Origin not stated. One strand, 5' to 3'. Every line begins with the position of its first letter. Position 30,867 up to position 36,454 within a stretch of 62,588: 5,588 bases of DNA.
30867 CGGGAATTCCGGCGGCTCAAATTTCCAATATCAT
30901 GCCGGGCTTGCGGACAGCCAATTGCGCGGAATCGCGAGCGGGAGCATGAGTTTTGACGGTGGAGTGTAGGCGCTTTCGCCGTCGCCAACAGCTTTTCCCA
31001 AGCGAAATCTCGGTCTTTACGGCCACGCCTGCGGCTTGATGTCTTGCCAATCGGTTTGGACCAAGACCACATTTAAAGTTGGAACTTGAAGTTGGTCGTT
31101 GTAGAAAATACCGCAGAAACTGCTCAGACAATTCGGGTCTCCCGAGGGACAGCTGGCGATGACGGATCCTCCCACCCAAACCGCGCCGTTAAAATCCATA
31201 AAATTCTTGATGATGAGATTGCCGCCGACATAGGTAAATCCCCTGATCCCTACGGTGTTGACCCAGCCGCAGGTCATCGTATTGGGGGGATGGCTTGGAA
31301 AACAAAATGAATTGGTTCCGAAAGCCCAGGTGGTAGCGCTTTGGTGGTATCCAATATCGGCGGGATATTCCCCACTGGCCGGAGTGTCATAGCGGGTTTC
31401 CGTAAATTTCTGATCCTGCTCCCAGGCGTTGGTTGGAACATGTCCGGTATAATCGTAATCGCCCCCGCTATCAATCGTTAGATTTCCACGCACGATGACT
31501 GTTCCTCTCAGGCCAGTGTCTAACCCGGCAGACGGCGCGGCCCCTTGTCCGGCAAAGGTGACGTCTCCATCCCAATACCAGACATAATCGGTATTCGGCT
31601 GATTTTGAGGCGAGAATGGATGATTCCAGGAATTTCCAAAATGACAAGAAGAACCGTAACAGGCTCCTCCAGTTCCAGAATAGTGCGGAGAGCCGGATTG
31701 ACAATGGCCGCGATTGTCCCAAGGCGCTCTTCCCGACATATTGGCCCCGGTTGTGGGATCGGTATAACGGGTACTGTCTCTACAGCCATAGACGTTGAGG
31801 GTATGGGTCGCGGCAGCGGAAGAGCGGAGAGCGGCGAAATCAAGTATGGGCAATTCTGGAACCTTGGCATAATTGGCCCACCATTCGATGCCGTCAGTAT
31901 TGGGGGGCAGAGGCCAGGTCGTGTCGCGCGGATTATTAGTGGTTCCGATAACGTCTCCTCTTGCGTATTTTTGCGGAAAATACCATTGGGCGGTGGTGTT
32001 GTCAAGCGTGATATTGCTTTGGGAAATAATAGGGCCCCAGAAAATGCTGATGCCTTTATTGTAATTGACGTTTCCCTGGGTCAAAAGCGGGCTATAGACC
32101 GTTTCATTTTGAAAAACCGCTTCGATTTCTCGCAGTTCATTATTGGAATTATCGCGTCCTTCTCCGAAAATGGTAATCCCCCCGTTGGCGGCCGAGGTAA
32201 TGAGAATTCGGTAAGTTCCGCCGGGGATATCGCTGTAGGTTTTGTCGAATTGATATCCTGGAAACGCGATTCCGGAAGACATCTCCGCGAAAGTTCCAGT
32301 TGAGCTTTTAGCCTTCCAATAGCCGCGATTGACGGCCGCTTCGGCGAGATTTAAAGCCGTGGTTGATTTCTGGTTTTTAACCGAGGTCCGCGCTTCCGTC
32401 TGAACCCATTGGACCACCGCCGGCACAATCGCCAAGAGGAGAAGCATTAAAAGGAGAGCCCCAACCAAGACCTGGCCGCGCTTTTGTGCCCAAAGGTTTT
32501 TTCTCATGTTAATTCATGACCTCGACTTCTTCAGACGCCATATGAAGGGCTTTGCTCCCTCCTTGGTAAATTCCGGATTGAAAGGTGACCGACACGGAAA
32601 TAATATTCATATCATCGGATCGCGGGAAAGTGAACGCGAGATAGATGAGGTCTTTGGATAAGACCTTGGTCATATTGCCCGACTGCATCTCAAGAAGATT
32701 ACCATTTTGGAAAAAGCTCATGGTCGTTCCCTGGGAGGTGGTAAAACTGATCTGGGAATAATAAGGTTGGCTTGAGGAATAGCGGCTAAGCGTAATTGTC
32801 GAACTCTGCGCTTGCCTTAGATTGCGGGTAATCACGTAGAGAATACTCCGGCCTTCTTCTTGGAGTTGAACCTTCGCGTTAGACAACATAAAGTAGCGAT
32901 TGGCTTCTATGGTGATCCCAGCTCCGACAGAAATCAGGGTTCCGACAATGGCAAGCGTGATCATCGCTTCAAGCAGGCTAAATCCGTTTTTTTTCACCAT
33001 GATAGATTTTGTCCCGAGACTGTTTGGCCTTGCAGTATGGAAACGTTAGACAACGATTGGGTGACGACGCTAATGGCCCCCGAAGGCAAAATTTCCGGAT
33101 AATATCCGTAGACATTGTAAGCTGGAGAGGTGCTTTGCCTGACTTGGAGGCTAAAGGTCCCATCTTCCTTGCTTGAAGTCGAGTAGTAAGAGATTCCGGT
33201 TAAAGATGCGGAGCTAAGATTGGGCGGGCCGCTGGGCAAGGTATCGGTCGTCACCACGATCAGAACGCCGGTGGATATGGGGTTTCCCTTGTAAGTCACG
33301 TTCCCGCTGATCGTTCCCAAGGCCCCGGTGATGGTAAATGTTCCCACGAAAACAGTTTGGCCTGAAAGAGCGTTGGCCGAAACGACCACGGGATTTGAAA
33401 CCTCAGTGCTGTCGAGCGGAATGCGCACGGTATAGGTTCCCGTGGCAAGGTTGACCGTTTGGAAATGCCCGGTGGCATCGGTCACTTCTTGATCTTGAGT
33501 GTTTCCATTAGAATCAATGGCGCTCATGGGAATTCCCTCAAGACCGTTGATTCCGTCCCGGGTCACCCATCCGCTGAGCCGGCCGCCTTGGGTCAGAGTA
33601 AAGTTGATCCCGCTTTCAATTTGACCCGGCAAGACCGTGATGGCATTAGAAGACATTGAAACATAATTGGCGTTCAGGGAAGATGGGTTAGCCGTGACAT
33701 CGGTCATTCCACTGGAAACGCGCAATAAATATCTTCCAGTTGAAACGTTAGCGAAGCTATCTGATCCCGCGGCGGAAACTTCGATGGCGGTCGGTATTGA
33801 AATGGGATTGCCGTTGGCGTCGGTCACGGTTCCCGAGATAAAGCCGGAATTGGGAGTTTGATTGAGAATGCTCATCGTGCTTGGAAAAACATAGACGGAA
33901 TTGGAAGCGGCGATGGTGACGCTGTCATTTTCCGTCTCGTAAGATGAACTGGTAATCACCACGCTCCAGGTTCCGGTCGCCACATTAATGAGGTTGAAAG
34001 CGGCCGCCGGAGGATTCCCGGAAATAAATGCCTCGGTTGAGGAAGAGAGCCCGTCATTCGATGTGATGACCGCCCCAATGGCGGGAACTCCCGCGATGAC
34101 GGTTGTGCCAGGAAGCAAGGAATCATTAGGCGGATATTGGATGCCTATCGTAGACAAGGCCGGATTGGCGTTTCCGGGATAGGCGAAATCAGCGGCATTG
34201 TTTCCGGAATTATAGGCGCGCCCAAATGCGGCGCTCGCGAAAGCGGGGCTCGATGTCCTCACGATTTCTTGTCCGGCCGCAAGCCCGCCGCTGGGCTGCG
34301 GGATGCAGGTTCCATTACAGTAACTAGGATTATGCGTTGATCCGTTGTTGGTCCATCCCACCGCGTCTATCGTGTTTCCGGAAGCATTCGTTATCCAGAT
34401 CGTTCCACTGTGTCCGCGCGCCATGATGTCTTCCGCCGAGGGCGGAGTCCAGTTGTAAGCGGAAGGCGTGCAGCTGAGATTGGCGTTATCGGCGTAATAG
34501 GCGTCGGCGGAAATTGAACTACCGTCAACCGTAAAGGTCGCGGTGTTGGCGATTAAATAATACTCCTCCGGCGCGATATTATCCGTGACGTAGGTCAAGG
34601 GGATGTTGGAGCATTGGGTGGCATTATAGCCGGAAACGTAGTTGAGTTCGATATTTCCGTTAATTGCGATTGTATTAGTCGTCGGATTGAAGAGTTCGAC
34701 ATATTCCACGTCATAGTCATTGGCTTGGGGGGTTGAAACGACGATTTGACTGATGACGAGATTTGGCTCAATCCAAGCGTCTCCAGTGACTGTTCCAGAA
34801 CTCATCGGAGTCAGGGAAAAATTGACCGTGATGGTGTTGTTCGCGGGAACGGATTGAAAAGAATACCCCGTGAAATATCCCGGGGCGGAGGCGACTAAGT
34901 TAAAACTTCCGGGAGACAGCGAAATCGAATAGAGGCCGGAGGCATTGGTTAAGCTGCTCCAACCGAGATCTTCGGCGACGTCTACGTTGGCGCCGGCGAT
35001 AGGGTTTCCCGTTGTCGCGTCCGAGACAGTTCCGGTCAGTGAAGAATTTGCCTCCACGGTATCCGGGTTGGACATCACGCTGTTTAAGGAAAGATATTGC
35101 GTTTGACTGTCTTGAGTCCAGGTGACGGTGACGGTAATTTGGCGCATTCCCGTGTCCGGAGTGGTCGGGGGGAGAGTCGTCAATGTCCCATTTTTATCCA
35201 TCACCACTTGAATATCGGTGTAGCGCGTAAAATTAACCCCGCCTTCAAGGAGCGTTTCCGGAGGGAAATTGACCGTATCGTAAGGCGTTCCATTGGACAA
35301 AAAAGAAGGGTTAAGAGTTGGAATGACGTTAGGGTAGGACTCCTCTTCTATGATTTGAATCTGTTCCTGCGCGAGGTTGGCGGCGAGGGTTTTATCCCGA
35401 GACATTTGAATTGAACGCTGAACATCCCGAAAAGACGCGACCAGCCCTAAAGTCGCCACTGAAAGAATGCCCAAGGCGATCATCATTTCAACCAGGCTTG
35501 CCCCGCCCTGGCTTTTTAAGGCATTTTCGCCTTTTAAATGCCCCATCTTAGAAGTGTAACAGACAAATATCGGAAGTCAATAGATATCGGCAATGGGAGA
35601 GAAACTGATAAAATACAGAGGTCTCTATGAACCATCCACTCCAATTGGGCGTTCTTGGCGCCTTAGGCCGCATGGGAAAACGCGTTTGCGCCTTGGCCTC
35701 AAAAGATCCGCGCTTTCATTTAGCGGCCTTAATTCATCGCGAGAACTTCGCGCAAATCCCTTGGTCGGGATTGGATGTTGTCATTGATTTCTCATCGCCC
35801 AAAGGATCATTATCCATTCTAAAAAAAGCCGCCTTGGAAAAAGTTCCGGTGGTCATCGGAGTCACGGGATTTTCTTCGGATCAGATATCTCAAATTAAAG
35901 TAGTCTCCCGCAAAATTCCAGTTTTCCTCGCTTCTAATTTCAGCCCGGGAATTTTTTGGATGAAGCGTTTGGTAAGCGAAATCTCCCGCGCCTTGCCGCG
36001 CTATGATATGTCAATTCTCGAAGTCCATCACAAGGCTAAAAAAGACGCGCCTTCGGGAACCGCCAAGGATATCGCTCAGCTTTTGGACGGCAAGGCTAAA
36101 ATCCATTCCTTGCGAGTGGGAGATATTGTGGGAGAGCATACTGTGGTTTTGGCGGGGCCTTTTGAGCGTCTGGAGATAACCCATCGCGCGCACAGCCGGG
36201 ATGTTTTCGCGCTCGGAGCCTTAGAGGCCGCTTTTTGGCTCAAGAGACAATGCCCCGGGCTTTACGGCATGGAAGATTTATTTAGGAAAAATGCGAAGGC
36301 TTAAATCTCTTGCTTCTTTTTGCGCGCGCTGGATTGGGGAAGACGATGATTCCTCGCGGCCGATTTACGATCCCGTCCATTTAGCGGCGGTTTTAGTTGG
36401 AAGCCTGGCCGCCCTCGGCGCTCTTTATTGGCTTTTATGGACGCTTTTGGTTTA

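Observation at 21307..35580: Two convergent paralogous cassettes encoding giant prepilin-type proteins: candidate alternative pilus-tip/adhesin modules on a tRNA-flanked island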

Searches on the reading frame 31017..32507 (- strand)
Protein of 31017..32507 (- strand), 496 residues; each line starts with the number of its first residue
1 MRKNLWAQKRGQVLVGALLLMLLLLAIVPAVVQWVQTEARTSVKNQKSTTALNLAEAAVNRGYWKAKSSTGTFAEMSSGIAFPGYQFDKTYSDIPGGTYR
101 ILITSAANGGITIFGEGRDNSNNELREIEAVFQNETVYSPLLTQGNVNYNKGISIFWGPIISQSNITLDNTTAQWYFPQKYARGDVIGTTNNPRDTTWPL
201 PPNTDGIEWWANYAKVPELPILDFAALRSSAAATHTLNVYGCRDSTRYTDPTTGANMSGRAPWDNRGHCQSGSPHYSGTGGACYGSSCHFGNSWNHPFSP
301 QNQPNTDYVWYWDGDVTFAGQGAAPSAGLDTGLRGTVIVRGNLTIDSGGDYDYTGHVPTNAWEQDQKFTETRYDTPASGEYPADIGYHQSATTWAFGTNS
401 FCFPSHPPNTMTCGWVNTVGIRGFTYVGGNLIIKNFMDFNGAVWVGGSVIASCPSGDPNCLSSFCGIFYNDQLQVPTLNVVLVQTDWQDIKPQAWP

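Call 4: search_protein_families(library=pfam, proteins=[window:31017-32507:-], max_evalue=1)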
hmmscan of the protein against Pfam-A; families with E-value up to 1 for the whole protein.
window:31017-32507:- (496 aa): 3 families
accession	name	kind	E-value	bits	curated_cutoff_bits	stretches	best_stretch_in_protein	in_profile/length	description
PF14341.11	PilX_N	-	0.0065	16.9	25.5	1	10-59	1-50/51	PilX N-terminal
PF11773.13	ComGE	-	0.2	12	25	1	14-60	2-48/82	Competence system putative prepilin ComGE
PF23922.1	DUF7261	-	0.26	11.9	27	1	8-62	2-59/169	Family of unknown function (DUF7261)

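Call 5: search_protein_families(library=ncbifam, proteins=[window:31017-32507:-], max_evalue=1)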
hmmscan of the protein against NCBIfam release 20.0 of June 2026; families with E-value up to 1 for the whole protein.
window:31017-32507:- (496 aa): 2 families
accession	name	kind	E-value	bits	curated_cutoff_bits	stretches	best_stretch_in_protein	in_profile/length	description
NF041014.1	pilin_ComGG_2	equivalog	0.01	16.5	40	1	8-60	2-54/101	competence type IV pilus minor pilin ComGG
NF045619.1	adhes_GNV_Cterm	subfamily_domain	0.12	11.6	180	0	341-369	410-438/458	BapA/Bap/LapF family large adhesin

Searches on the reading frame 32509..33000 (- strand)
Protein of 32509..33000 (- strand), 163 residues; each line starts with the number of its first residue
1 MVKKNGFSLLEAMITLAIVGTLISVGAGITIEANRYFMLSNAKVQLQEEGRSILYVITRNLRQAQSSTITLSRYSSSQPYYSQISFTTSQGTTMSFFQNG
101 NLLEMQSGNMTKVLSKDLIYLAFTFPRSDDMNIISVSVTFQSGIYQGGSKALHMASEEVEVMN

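Call 4: search_protein_families(library=pfam, proteins=[window:32509-33000:-], max_evalue=1)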
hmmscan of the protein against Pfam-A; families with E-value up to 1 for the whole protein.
window:32509-33000:- (163 aa): 2 families
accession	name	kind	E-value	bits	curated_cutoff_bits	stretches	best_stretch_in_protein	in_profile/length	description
PF07963.17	N_methyl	-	1e-05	25.3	21.2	1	1-25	1-25/27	Prokaryotic N-terminal methylation motif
PF05818.17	TraT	-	0.026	14.7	31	1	10-104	109-203/214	Enterobacterial TraT complement resistance protein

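Call 5: search_protein_families(library=ncbifam, proteins=[window:32509-33000:-], max_evalue=1)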
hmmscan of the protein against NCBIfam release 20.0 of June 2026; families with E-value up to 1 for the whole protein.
window:32509-33000:- (163 aa): 9 families
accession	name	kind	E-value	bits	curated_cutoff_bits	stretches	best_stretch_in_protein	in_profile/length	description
TIGR02532.1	IV_pilin_GFxxxE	domain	0.0001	22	16.3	1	5-26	2-23/24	prepilin-type N-terminal cleavage/methylation domain-containing protein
NF007848.0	PRK10557.1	equivalog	0.00033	20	120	1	2-64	8-70/192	prepilin peptidase-dependent protein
TIGR02599.1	TIGR02599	subfamily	0.0011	18.3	256.5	1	6-68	1-63/361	Verru_Chthon cassette protein C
NF041013.1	T4P_ComGE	equivalog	0.017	15.2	49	1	3-25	2-24/83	competence type IV pilus minor pilin ComGE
NF007800.0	PRK10506.1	equivalog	0.025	14.4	158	1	2-27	6-31/163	prepilin peptidase-dependent protein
TIGR01708.2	typeII_sec_gspH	equivalog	0.03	14.3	80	1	5-25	2-22/169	type II secretion system minor pseudopilin GspH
NF041002.1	pilin_ComGF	equivalog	0.048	13.9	80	1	5-73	2-67/139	competence type IV pilus minor pilin ComGF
NF007862.0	PRK10574.1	equivalog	0.054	13.6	138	1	1-26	1-26/145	prepilin peptidase-dependent pilin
NF002743.0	PRK02733.1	equivalog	0.11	12.3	69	1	21-37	19-35/44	photosystem I reaction center subunit IX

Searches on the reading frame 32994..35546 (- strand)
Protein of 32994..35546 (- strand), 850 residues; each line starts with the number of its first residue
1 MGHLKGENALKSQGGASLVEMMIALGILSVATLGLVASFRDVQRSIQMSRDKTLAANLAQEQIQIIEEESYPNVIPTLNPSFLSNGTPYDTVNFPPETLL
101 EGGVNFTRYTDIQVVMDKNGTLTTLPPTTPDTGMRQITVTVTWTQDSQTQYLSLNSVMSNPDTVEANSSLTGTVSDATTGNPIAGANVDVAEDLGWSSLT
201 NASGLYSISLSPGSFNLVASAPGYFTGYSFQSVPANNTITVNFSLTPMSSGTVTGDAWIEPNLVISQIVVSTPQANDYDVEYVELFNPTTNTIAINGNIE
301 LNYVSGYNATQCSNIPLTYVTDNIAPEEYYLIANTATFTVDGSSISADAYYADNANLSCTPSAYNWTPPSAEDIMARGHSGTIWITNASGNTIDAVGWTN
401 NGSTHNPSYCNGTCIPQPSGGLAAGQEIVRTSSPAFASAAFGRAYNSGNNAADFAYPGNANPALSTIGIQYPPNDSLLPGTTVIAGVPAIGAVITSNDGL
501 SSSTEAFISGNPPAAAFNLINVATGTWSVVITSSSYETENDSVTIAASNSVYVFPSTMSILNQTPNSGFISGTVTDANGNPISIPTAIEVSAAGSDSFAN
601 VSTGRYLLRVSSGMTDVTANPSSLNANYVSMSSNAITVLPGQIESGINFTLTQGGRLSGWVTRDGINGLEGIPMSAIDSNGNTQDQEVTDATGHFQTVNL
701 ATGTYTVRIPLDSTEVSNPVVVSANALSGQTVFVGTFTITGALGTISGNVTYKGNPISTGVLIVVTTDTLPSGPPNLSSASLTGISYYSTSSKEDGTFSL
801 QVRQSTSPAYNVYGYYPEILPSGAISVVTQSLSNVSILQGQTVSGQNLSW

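Call 4: search_protein_families(library=pfam, proteins=[window:32994-35546:-], max_evalue=1)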
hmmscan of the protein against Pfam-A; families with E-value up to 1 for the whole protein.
window:32994-35546:- (850 aa): 8 families
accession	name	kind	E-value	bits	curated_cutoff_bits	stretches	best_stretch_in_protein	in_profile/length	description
PF13620.12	CarboxypepD_reg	-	3.3e-23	82.3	32.3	3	169-246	1-82/82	Carboxypeptidase regulatory-like domain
PF13715.12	CarbopepD_reg_2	-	6.2e-15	55.4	32.2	2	170-247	1-78/88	CarboxypepD_reg-like domain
PF00932.25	LTD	-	4.5e-09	37.1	34.3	1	261-399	6-108/109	Lamin Tail Domain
PF17210.9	SdrD_B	-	2.7e-07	31.2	29.7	1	665-710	20-65/112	SdrD B-like domain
PF17802.7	SpaA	-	1.6e-05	25.4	23.1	1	667-708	14-57/91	Prealbumin-like fold domain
PF07963.17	N_methyl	-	0.00047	20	21.2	1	11-35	2-26/27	Prokaryotic N-terminal methylation motif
PF05785.17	CNF1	-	0.0024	17.6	25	1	613-735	25-145/286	Rho-activating domain of cytotoxic necrotizing factor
PF18957.6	RibLong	-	0.052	14.8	27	1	103-150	41-85/93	Long Rib domain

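Call 5: search_protein_families(library=ncbifam, proteins=[window:32994-35546:-], max_evalue=1)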
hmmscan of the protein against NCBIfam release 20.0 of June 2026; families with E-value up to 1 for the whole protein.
window:32994-35546:- (850 aa): 8 families
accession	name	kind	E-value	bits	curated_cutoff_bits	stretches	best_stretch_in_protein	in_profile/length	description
NF041013.1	T4P_ComGE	equivalog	5.3e-08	32.8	49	1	14-67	4-57/83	competence type IV pilus minor pilin ComGE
TIGR01707.1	gspI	equivalog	3.9e-05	24.1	44.35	1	15-77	1-63/101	type II secretion system minor pseudopilin GspI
NF007848.0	PRK10557.1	equivalog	0.0035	16.7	120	1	11-66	8-63/192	prepilin peptidase-dependent protein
NF047828.1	T3SSXpsI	equivalog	0.0051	16.8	150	1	13-65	1-53/132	type II secretion system protein XpsI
TIGR04183.1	Por_Secre_tail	domain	0.0057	16.6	23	1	557-614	8-62/72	T9SS type A sorting domain-containing protein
TIGR02523.1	type_IV_pilV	equivalog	0.039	14.4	52.2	1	13-64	1-52/139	type IV pilus modification protein PilV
TIGR02532.1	IV_pilin_GFxxxE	domain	0.063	13.2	16.3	1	17-35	5-23/24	prepilin-type N-terminal cleavage/methylation domain-containing protein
NF040999.1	pilin_ComGC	equivalog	0.14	12.4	75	1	15-67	3-54/84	competence type IV pilus major pilin ComGC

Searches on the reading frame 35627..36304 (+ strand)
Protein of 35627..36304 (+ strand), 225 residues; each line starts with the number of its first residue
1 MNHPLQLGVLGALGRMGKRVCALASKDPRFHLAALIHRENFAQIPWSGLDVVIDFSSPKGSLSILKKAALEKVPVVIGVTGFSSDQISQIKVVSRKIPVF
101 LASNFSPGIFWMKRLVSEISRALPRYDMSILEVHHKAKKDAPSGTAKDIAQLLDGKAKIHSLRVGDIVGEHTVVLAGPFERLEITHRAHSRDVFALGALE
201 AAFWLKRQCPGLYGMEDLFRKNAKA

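Call 12: search_protein_families(library=pfam, proteins=[window:35627-36304:+], max_evalue=0.01)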
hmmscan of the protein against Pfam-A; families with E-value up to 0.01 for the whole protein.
window:35627-36304:+ (225 aa): 2 families
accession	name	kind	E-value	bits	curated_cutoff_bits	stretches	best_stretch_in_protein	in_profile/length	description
PF05173.19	DapB_C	-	2.9e-36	124.6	27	1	108-218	1-120/121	Dihydrodipicolinate reductase, C-terminus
PF01113.26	DapB_N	-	5.2e-23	81.9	25.6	1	6-105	2-124/124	Dihydrodipicolinate reductase, N-terminus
